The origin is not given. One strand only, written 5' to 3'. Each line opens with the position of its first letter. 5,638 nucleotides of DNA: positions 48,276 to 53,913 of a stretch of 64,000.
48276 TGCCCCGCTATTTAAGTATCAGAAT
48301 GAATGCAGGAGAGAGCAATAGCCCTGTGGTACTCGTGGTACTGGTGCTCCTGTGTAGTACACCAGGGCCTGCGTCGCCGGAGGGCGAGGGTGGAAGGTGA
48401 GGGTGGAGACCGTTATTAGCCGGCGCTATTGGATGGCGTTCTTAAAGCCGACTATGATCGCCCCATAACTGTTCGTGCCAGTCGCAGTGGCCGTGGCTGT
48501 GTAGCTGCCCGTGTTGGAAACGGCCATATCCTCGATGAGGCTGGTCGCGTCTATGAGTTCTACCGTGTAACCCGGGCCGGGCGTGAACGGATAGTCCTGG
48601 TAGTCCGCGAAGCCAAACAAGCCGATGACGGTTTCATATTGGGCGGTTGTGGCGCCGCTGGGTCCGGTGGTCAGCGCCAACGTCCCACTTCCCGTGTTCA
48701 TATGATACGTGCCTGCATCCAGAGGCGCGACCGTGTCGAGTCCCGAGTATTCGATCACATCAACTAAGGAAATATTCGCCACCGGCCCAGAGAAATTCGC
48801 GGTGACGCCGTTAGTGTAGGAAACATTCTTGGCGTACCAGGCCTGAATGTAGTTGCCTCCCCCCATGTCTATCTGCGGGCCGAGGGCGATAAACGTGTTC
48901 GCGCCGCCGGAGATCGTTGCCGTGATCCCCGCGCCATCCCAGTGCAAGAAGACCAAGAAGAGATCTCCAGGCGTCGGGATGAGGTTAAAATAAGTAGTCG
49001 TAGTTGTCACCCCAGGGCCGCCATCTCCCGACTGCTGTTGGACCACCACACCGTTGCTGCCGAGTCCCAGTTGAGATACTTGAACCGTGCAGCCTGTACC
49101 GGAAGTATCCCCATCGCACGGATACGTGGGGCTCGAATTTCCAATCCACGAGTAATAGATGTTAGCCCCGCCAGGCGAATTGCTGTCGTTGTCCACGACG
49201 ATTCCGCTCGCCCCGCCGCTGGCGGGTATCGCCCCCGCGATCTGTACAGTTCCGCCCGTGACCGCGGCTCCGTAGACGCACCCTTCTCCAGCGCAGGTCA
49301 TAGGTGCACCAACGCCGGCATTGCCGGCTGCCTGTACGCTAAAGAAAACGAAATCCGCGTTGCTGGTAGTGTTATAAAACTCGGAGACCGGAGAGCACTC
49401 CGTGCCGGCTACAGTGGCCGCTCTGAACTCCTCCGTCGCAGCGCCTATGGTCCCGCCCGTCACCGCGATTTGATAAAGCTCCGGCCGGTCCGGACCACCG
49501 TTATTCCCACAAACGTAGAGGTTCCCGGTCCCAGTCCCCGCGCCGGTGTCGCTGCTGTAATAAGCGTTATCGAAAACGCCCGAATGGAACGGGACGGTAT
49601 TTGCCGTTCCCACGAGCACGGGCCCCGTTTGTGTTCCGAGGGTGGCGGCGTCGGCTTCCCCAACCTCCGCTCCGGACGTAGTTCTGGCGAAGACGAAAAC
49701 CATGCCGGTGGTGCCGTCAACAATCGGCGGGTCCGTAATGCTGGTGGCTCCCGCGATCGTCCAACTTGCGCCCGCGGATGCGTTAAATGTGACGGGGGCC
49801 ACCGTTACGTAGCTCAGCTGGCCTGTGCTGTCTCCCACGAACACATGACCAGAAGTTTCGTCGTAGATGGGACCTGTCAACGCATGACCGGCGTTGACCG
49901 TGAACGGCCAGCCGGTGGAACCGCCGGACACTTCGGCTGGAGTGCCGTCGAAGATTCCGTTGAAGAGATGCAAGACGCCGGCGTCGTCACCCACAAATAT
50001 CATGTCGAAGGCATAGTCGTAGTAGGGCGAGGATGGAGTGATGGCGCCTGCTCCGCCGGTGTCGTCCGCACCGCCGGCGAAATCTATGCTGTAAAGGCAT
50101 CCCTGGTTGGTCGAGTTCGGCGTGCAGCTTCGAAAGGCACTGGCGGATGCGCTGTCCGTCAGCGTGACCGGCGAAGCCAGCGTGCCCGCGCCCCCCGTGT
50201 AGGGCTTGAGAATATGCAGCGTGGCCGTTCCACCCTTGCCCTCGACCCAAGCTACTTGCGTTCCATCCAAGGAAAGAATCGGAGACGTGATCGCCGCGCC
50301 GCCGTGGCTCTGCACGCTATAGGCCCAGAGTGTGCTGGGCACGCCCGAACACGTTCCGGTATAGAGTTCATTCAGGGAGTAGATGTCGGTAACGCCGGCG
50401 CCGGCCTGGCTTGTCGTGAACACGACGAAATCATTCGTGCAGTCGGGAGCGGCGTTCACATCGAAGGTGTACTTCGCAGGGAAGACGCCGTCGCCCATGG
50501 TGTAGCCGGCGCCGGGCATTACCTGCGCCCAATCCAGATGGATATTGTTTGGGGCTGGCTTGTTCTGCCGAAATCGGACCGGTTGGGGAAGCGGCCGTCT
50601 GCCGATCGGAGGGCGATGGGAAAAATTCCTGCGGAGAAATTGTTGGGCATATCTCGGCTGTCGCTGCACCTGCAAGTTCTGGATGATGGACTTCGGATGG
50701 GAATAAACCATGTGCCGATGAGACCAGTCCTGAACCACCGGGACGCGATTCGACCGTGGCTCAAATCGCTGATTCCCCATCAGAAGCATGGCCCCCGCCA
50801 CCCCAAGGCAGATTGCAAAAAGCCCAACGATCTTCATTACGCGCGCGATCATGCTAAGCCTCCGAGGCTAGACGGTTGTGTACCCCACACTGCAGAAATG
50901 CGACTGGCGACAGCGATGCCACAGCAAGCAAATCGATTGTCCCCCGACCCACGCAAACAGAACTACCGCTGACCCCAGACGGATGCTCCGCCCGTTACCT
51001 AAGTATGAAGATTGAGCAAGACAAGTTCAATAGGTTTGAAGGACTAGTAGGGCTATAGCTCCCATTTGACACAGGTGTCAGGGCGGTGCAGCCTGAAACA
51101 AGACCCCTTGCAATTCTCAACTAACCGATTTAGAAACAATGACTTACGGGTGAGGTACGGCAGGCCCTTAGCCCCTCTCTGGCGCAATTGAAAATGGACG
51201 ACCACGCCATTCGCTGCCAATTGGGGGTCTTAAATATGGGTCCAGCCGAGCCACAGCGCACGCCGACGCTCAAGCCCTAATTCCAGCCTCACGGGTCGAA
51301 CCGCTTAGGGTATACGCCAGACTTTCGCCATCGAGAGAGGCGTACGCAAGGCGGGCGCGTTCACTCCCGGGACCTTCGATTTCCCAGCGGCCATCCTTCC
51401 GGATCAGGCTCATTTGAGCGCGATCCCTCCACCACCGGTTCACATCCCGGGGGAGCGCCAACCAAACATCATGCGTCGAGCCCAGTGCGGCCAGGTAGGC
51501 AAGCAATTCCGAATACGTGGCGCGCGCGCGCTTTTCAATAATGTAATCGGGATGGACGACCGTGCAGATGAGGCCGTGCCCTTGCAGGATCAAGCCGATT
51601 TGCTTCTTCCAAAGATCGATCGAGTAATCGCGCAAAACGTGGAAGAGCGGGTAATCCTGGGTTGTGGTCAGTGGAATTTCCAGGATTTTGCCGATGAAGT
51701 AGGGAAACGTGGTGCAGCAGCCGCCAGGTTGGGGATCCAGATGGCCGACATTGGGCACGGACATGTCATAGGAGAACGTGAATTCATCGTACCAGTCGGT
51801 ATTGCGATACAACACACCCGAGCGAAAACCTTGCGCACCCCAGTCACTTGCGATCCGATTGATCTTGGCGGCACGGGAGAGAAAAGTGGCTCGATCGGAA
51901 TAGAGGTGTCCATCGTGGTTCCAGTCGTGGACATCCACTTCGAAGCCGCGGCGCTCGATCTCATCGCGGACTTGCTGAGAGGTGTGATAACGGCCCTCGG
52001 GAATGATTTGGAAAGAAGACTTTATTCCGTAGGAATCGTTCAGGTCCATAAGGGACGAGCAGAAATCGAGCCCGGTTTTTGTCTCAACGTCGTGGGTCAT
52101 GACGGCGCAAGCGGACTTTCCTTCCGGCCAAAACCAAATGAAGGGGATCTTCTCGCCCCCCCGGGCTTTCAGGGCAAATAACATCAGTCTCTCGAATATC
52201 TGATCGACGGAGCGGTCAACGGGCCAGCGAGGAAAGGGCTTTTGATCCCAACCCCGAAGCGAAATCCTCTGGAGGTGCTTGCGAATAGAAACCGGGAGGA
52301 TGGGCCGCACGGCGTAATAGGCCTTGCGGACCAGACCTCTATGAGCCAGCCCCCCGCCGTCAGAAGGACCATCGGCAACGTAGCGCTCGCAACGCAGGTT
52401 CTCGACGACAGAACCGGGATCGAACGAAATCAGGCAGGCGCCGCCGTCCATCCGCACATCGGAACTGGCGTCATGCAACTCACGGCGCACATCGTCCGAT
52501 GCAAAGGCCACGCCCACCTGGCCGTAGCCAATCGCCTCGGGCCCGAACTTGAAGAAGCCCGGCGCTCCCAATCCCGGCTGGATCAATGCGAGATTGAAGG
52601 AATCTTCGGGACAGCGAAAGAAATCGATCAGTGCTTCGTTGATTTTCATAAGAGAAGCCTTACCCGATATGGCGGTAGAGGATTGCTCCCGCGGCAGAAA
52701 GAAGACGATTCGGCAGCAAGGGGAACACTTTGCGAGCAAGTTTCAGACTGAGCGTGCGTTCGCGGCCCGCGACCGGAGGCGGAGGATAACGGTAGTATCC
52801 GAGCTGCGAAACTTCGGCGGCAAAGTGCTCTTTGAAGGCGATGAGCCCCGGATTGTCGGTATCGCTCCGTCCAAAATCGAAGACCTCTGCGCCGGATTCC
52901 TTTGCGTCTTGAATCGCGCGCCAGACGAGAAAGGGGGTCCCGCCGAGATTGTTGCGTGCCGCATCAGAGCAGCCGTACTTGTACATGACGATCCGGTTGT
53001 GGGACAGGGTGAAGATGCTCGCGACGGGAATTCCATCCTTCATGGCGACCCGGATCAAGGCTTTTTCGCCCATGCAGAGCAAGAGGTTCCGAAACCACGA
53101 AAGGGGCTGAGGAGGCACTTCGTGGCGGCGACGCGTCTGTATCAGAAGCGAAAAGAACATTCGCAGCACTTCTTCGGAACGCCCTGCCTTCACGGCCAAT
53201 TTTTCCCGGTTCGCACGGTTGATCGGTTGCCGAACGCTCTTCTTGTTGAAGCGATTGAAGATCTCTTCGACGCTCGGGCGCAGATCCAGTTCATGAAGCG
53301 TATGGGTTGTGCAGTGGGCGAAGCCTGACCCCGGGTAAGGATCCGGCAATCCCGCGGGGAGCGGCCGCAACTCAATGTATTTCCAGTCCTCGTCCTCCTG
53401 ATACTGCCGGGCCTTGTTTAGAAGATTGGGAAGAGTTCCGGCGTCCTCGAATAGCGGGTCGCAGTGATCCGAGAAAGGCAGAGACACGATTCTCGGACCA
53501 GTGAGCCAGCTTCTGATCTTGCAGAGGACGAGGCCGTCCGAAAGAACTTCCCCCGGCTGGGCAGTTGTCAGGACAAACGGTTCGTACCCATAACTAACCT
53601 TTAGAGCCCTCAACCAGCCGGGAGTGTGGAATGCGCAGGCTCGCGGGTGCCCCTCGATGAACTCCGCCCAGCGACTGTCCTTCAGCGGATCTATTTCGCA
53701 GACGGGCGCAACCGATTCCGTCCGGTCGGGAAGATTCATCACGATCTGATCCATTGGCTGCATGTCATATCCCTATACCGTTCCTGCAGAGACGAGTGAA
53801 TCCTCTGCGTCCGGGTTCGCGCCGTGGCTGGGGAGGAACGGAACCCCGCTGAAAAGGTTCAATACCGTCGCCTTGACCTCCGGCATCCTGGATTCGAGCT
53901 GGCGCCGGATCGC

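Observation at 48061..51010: Duplicated leader + start + signal-peptide module: one copy drives the 808-aa secreted protein, the other is an orphan 35-codon stub in front of the acyltransferase gene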

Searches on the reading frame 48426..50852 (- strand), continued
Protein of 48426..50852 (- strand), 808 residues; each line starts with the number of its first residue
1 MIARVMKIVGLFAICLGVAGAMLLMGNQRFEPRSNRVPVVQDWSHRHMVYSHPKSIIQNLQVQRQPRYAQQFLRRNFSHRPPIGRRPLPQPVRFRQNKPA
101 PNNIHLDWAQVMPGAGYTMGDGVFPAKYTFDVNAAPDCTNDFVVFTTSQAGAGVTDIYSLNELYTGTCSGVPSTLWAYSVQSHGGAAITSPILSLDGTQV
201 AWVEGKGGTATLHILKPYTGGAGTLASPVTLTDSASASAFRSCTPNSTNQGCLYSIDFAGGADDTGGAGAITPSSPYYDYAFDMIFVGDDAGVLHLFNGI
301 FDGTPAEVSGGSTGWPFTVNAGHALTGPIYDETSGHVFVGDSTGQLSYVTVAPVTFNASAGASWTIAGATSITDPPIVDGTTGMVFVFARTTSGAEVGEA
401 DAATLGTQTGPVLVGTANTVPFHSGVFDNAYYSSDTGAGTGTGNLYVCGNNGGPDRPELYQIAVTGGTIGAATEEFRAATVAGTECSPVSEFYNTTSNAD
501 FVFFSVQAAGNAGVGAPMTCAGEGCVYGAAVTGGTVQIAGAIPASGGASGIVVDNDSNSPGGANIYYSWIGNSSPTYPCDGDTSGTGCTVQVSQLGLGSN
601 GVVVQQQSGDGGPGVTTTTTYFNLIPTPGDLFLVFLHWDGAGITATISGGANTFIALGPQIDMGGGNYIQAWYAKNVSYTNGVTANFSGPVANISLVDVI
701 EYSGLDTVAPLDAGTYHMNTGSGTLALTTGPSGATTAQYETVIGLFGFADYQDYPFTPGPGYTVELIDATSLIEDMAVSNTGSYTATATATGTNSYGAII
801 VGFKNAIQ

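Call 52: predict_structure(alignment_id=A4)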
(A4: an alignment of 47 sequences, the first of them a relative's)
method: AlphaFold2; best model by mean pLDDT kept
length: 808 residues; sequences in the alignment: 47
mean_pLDDT: 83.4   pTM: 0.74
mean pLDDT of the five models: 83.4, 82.5, 81.9, 81.3, 78.5
residues with pLDDT >= 90: 361; 70-90: 321; 50-70: 88; < 50: 38
segments of 3 or more residues with pLDDT < 50: 27-34, 82-104
pLDDT, mean of each block of 10 residues (from residue 1): 66 80 53 65 86 77 83 71 40 34 60 89 91 81 92 92 73 91 88 94 88 94 92 95 93 93 55 83 92 94 92 90 92 93 94 90 91 92 91 91 83 84 91 76 90 75 89 81 78 81 83 55 80 80 86 73 84 80 88 67 86 95 83 96 93 94 95 86 94 95 83 93 90 78 91 77 85 80 86 92 74
secondary structure, 60 per line:
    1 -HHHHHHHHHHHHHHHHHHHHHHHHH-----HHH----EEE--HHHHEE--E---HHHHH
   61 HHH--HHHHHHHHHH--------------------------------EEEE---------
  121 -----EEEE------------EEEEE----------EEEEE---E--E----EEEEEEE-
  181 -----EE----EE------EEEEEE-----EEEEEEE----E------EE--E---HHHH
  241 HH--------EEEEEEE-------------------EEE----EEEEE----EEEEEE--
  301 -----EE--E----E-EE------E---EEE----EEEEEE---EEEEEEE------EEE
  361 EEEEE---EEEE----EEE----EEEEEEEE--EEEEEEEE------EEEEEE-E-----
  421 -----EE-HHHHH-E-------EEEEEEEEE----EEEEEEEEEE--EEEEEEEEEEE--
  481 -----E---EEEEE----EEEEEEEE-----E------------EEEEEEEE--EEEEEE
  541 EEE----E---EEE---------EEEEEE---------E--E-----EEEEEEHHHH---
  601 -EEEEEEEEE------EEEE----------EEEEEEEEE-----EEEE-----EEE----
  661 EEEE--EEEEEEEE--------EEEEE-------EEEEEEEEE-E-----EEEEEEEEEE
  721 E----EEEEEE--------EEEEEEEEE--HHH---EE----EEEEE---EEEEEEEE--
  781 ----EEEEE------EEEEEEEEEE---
elements in order (helices of 4 or more, strands of 3 or more residues): H2-26 E39-41 H44-47 H56-63 H66-75 E108-111 E126-129 E142-146 E157-161 E173-179 E200-205 E211-217 H237-242 E251-257 E277-279 E284-288 E293-298 E329-331 E336-341 E345-351 E358-365 E369-372 E377-379 E384-391 E394-401 E408-413 H429-433 E443-451 E456-465 E468-478 E490-494 E499-506 E525-532 E535-543 E552-554 E564-569 E588-593 H594-597 E602-610 E617-620 E631-639 E645-648 E654-656 E661-664 E667-674 E683-687 E695-703 E711-721 E726-731 E740-748 E763-767 E771-778 E785-789 E796-805

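Call 55: fold_search(model_id=the predicted structure, library=pdb)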
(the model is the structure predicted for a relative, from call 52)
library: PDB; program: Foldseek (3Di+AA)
matches with E <= 10: 1422; with E <= 0.001: 671
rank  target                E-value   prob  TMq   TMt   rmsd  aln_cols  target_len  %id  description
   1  1eut                  1.8e-08  1.00  0.19  0.23  23.2       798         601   10  SIALIDASE, LARGE 68KD FORM, COMPLEXED WITH GALACTOSE (released 1997-01-11)
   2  9n73_LO               1.9e-08  1.00  0.23  0.23  16.3       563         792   11  SSU processome maturation and disassembly, State G (released 2025-10-29)
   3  2w38                  2.5e-08  1.00  0.23  0.37  12.9       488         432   10  Crystal structure of the pseudaminidase from Pseudomonas aeruginosa (released 2008-12-23)
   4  3h6j                  2.9e-08  1.00  0.23  0.37  12.5       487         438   10  Crystal structure of a putative neuraminidase from Pseudomonas aeruginosa (released 2009-05-12)
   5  9n6z_LO               2.9e-08  1.00  0.19  0.19  18.9       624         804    9  SSU processome maturation and disassembly, State D (released 2025-11-05)
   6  7byx_A                3.8e-08  1.00  0.18  0.30  17.9       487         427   11  Crystal structure of exo-beta-1,3-galactanase from Phanerochaete chrysosporium Pc1,3Gal43A E208A with beta-1,3-galacto (released 2020-11-04)
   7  9n6v_LQ               6.8e-08  1.00  0.26  0.25  22.0       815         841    8  SSU processome maturation and disassembly, State A (released 2025-11-05)
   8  8qpv_B                1.0e-07  1.00  0.33  0.67  13.1       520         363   14  Handover Complex: BAM bound OmpX and extended SurA (released 2024-09-25)
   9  9n74_LQ               1.5e-07  1.00  0.25  0.25  22.3       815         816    8  SSU processome maturation and disassembly, State H (released 2025-10-29)
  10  6lqr_B1               1.7e-07  1.00  0.23  0.23  19.4       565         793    8  Cryo-EM structure of 90S small subunit preribosomes in transition states (State C) (released 2020-09-16)
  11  9e5c_5c               2.0e-07  1.00  0.17  0.16  21.0       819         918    8  Cryo-EM structure of 96 nm repeat of microtubule doublet from T. brucei flagellum (released 2025-03-12)
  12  9oz1_A                2.3e-07  1.00  0.19  0.19  37.2       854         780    9  Cryo-EM structure of chicken ROS1 in apo-state. Cryo-EM refinement is focused on the "leg" region of chicken ROS1. (released 2026-02-25)
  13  9mge_B                2.7e-07  1.00  0.32  0.66   7.0       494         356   12  beta-barrel assembly machine from Escherichia coli in an early state of substrate assembly (released 2025-12-17)
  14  8pz2_B                2.7e-07  1.00  0.30  0.60   7.8       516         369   14  Wait Complex: Lateral open BAM bound Extended SurA (released 2024-09-25)
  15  5i2t                  3.6e-07  1.00  0.23  0.29  18.6       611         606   10  Domain characterization of the WD protein Pwp2 and their relevance in ribosome biogenesis (released 2017-06-21)
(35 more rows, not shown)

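Call 61: search_protein_families(library=ncbifam, proteins=[window:48426-50852:-], max_evalue=0.001)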
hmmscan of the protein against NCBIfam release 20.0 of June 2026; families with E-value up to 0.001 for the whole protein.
window:48426-50852:- (808 aa): 0 families

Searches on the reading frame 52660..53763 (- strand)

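Call 10: search_protein_families(library=pfam, proteins=[window:52660-53763:-], max_evalue=0.01)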
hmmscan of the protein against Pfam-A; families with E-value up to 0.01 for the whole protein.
window:52660-53763:- (367 aa): 2 families
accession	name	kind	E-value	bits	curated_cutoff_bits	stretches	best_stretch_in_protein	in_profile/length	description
PF02388.22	FemAB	-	3.9e-14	52.8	24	2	244-331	305-396/406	FemAB family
PF13480.13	Acetyltransf_6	-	9.9e-13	48.9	22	1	174-303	4-140/143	Acetyltransferase (GNAT) domain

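Call 61: search_protein_families(library=ncbifam, proteins=[window:52660-53763:-], max_evalue=0.001)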
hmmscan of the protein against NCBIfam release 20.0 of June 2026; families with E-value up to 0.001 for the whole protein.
window:52660-53763:- (367 aa): 2 families
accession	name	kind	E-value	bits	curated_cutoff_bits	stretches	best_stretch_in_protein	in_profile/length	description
TIGR03019.1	pepcterm_femAB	equivalog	1.2e-34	119.8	260.35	1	31-323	2-283/330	FemAB family XrtA/PEP-CTERM system-associated protein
NF047883.1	UAcmpLyAlTFemX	equivalog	1.3e-07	31.2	500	1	159-316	154-313/337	UDP-N-acetylmuramoylpentapeptide-lysine N(6)-alanyltransferase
